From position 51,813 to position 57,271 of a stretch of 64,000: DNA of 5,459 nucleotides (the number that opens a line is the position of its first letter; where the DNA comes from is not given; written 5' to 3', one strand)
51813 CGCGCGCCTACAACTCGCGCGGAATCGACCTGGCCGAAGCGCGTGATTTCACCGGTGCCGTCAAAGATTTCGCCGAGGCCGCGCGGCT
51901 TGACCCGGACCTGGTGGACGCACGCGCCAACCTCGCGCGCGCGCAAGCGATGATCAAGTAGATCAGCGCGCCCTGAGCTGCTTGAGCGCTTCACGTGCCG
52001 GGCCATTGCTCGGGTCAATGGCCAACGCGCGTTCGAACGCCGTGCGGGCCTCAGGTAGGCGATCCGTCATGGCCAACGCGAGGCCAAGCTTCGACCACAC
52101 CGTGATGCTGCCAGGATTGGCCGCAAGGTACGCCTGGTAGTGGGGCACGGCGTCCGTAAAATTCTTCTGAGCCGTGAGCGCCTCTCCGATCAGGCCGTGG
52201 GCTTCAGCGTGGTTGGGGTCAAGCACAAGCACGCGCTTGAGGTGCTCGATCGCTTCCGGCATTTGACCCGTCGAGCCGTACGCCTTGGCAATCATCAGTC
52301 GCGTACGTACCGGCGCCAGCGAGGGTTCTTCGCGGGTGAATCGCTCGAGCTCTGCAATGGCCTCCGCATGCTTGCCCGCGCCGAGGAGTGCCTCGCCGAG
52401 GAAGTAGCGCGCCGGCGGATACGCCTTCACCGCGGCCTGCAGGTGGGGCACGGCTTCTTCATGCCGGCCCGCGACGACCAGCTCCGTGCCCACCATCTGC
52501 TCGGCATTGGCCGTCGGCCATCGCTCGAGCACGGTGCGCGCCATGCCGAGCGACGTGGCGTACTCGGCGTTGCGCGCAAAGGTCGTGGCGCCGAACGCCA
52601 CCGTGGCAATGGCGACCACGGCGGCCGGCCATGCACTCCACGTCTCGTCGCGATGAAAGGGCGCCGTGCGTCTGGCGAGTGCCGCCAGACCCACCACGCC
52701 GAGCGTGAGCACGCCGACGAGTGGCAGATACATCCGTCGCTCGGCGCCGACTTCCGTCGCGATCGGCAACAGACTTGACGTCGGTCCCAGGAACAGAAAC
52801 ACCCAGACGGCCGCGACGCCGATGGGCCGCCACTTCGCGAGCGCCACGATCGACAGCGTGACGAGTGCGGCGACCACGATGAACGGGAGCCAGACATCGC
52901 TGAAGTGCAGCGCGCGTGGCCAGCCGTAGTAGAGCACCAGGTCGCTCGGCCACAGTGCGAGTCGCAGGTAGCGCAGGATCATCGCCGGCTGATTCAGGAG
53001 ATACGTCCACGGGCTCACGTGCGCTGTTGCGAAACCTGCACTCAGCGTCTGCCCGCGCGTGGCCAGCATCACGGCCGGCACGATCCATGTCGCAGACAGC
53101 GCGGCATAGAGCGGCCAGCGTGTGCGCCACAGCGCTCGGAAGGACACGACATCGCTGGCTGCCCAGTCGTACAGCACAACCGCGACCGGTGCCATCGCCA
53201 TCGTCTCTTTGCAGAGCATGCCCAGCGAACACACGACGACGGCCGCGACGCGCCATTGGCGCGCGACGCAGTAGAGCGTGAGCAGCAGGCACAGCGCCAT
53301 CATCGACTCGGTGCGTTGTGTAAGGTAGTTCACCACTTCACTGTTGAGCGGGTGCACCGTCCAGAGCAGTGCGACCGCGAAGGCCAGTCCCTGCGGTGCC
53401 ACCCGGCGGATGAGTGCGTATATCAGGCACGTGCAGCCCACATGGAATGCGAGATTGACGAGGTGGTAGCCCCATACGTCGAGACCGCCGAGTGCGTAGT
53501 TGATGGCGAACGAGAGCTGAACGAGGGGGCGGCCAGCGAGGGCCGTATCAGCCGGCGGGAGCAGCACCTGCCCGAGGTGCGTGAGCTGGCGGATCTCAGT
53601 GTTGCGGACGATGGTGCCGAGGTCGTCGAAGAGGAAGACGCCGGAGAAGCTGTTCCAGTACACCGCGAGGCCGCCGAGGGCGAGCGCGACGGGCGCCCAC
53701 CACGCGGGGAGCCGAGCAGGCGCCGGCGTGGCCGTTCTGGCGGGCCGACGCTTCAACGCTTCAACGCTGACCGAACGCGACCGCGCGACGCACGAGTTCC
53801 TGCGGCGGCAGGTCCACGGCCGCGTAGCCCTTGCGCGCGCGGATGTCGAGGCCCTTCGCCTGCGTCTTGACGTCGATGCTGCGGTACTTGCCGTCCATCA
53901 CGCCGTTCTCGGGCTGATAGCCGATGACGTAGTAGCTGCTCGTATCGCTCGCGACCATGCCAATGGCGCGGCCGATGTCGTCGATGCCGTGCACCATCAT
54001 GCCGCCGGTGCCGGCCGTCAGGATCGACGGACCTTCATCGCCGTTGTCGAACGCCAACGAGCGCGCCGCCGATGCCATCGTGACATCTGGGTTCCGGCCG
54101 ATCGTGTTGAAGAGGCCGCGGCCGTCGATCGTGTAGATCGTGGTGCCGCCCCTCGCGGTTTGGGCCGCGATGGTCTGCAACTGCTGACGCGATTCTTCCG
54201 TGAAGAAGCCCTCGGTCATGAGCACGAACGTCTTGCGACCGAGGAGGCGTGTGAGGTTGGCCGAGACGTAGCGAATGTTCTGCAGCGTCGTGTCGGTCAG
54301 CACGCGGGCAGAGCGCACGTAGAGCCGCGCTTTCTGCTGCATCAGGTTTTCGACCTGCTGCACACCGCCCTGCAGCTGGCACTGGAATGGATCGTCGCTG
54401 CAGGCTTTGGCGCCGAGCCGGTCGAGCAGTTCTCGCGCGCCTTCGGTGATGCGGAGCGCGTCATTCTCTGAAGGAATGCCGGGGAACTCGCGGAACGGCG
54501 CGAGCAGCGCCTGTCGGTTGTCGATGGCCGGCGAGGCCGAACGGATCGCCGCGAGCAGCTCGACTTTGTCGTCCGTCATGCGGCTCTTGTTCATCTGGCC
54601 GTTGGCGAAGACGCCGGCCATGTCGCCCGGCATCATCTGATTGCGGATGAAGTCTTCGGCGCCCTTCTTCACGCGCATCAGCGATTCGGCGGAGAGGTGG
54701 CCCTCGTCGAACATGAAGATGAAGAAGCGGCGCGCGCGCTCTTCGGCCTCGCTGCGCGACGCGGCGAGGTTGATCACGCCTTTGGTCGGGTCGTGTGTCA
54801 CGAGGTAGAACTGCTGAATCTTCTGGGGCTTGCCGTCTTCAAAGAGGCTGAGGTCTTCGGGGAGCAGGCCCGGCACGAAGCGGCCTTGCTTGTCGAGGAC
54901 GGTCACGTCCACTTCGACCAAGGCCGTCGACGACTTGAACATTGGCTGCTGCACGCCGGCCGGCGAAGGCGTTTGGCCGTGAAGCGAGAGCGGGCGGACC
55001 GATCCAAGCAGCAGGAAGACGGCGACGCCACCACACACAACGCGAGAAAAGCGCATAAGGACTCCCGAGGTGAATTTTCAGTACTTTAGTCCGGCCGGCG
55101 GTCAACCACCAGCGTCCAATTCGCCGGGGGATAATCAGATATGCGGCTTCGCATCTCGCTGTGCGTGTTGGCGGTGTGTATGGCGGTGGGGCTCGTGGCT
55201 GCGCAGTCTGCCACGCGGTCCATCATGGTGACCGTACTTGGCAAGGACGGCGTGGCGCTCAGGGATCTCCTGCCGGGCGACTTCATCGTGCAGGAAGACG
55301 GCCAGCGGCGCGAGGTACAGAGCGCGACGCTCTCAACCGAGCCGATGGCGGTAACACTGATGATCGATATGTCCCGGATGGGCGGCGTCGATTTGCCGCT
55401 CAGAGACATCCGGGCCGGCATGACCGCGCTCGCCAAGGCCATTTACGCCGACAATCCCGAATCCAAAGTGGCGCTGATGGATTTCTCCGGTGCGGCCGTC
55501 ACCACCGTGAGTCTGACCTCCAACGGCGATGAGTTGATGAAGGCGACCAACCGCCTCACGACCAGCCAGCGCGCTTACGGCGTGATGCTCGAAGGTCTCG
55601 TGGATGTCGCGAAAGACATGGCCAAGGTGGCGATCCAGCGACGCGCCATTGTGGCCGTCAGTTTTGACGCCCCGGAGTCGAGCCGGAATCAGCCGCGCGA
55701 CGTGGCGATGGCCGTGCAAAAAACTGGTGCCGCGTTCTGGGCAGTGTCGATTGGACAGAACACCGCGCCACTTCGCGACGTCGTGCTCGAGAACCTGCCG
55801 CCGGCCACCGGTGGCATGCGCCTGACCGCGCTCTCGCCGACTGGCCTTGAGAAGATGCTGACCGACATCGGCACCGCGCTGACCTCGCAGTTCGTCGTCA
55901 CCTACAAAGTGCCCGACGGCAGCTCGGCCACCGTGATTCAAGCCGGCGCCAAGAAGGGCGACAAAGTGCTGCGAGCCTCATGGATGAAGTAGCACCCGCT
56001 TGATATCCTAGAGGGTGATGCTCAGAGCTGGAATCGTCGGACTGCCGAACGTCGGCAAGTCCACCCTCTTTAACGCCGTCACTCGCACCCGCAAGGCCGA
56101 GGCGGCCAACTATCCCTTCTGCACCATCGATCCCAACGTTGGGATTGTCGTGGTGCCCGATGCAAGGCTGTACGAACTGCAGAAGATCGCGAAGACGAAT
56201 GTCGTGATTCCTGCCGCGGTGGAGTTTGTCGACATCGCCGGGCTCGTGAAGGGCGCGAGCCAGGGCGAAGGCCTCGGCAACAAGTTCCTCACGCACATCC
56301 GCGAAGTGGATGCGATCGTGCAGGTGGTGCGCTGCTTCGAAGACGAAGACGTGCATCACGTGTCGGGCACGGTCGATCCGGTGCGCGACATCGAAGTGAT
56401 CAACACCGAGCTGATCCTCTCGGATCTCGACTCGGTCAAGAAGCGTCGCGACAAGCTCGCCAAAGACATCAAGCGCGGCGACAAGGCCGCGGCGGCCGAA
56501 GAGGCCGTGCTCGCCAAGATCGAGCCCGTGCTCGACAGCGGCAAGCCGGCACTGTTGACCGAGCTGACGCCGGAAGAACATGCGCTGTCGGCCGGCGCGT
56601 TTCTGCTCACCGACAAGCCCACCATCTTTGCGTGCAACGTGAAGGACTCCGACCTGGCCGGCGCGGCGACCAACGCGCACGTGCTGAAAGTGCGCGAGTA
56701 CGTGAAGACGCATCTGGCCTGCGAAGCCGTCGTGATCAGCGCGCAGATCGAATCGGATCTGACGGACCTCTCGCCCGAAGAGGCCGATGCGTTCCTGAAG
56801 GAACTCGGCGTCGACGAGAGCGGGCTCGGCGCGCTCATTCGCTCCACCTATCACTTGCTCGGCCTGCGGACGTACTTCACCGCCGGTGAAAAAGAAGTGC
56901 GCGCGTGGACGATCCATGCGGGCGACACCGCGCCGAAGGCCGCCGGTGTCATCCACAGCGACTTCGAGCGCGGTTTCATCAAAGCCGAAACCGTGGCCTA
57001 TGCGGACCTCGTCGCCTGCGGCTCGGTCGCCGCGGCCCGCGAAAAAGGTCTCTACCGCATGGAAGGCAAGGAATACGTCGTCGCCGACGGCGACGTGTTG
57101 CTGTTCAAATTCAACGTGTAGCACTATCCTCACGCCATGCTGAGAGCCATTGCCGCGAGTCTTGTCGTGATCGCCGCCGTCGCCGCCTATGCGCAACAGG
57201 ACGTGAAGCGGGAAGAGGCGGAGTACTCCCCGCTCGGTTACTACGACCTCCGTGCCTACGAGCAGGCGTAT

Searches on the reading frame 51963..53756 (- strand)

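Call 47: search_protein_families(library=pfam, max_evalue=0.00001, proteins=[window:51963-53756:-])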
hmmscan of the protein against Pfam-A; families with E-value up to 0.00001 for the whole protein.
window:51963-53756:- (597 aa): 19 families
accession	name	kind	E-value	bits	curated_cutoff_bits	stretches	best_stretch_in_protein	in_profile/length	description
PF13432.12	TPR_16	-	6.7e-26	90.8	32.7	2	487-550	1-64/65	Tetratricopeptide repeat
PF07719.23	TPR_2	-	4.8e-23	79.8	27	0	553-584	3-34/34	Tetratricopeptide repeat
PF14559.12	TPR_19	-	2.7e-22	79.3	25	3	527-592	1-65/68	Tetratricopeptide repeat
PF13428.12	TPR_14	-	9.1e-21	72.7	23.5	0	554-592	4-42/44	Tetratricopeptide repeat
PF00515.34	TPR_1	-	3.2e-20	71.5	27.8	0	553-584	3-34/34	Tetratricopeptide repeat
PF13414.12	TPR_11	-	5e-15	55.4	26.8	0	491-527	2-38/42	TPR repeat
PF13424.12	TPR_12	-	1.7e-13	51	30.1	1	515-582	8-76/77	Tetratricopeptide repeat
PF13181.12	TPR_8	-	2.3e-13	49.6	25.7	0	484-516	2-34/34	Tetratricopeptide repeat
PF13174.12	TPR_6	-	3.6e-12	46.5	26.3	0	487-515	4-32/33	Tetratricopeptide repeat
PF13231.12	PMT_2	-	8.9e-09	36.2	26.1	1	77-227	4-156/160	Dolichyl-phosphate-mannose-protein mannosyltransferase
PF13371.12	TPR_9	-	1e-08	35.5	35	0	527-594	5-72/73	Tetratricopeptide repeat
PF13431.12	TPR_17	-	1.8e-08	34.4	24.4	0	506-536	2-32/34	Tetratricopeptide repeat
PF03704.23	BTAD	-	6.5e-08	33.5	22.1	0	452-508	67-121/146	Bacterial transcriptional activator domain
PF07721.20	TPR_4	-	6.9e-07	29.7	27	0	447-472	1-26/26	Tetratricopeptide repeat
PF12895.13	ANAPC3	-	8.7e-07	29.6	27.2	0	487-541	27-80/82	Anaphase-promoting complex, cyclosome, subunit 3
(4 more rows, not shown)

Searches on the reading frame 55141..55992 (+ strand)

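Call 47: search_protein_families(library=pfam, max_evalue=0.00001, proteins=[window:55141-55992:+])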
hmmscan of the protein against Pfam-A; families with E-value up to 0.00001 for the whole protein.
window:55141-55992:+ (283 aa): 1 family
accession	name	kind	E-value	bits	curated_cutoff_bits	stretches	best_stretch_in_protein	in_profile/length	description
PF13519.12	VWA_2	-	1e-06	29.7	27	1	73-174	3-104/107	von Willebrand factor type A domain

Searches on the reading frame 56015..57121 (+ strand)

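Call 47: search_protein_families(library=pfam, max_evalue=0.00001, proteins=[window:56015-57121:+])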
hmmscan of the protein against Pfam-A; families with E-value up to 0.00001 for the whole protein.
window:56015-57121:+ (368 aa): 3 families
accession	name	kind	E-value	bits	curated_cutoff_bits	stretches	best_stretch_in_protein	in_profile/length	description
PF06071.19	YchF-GTPase_C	-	2.9e-38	130.3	27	1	284-367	1-84/84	Protein of unknown function (DUF933)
PF01926.29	MMR_HSR1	-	7.4e-23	81.3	21.9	1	5-110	2-86/113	50S ribosome-binding GTPase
PF02421.24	FeoB_N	-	2.3e-07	30.9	27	1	6-46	4-43/156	Ferrous iron transport protein B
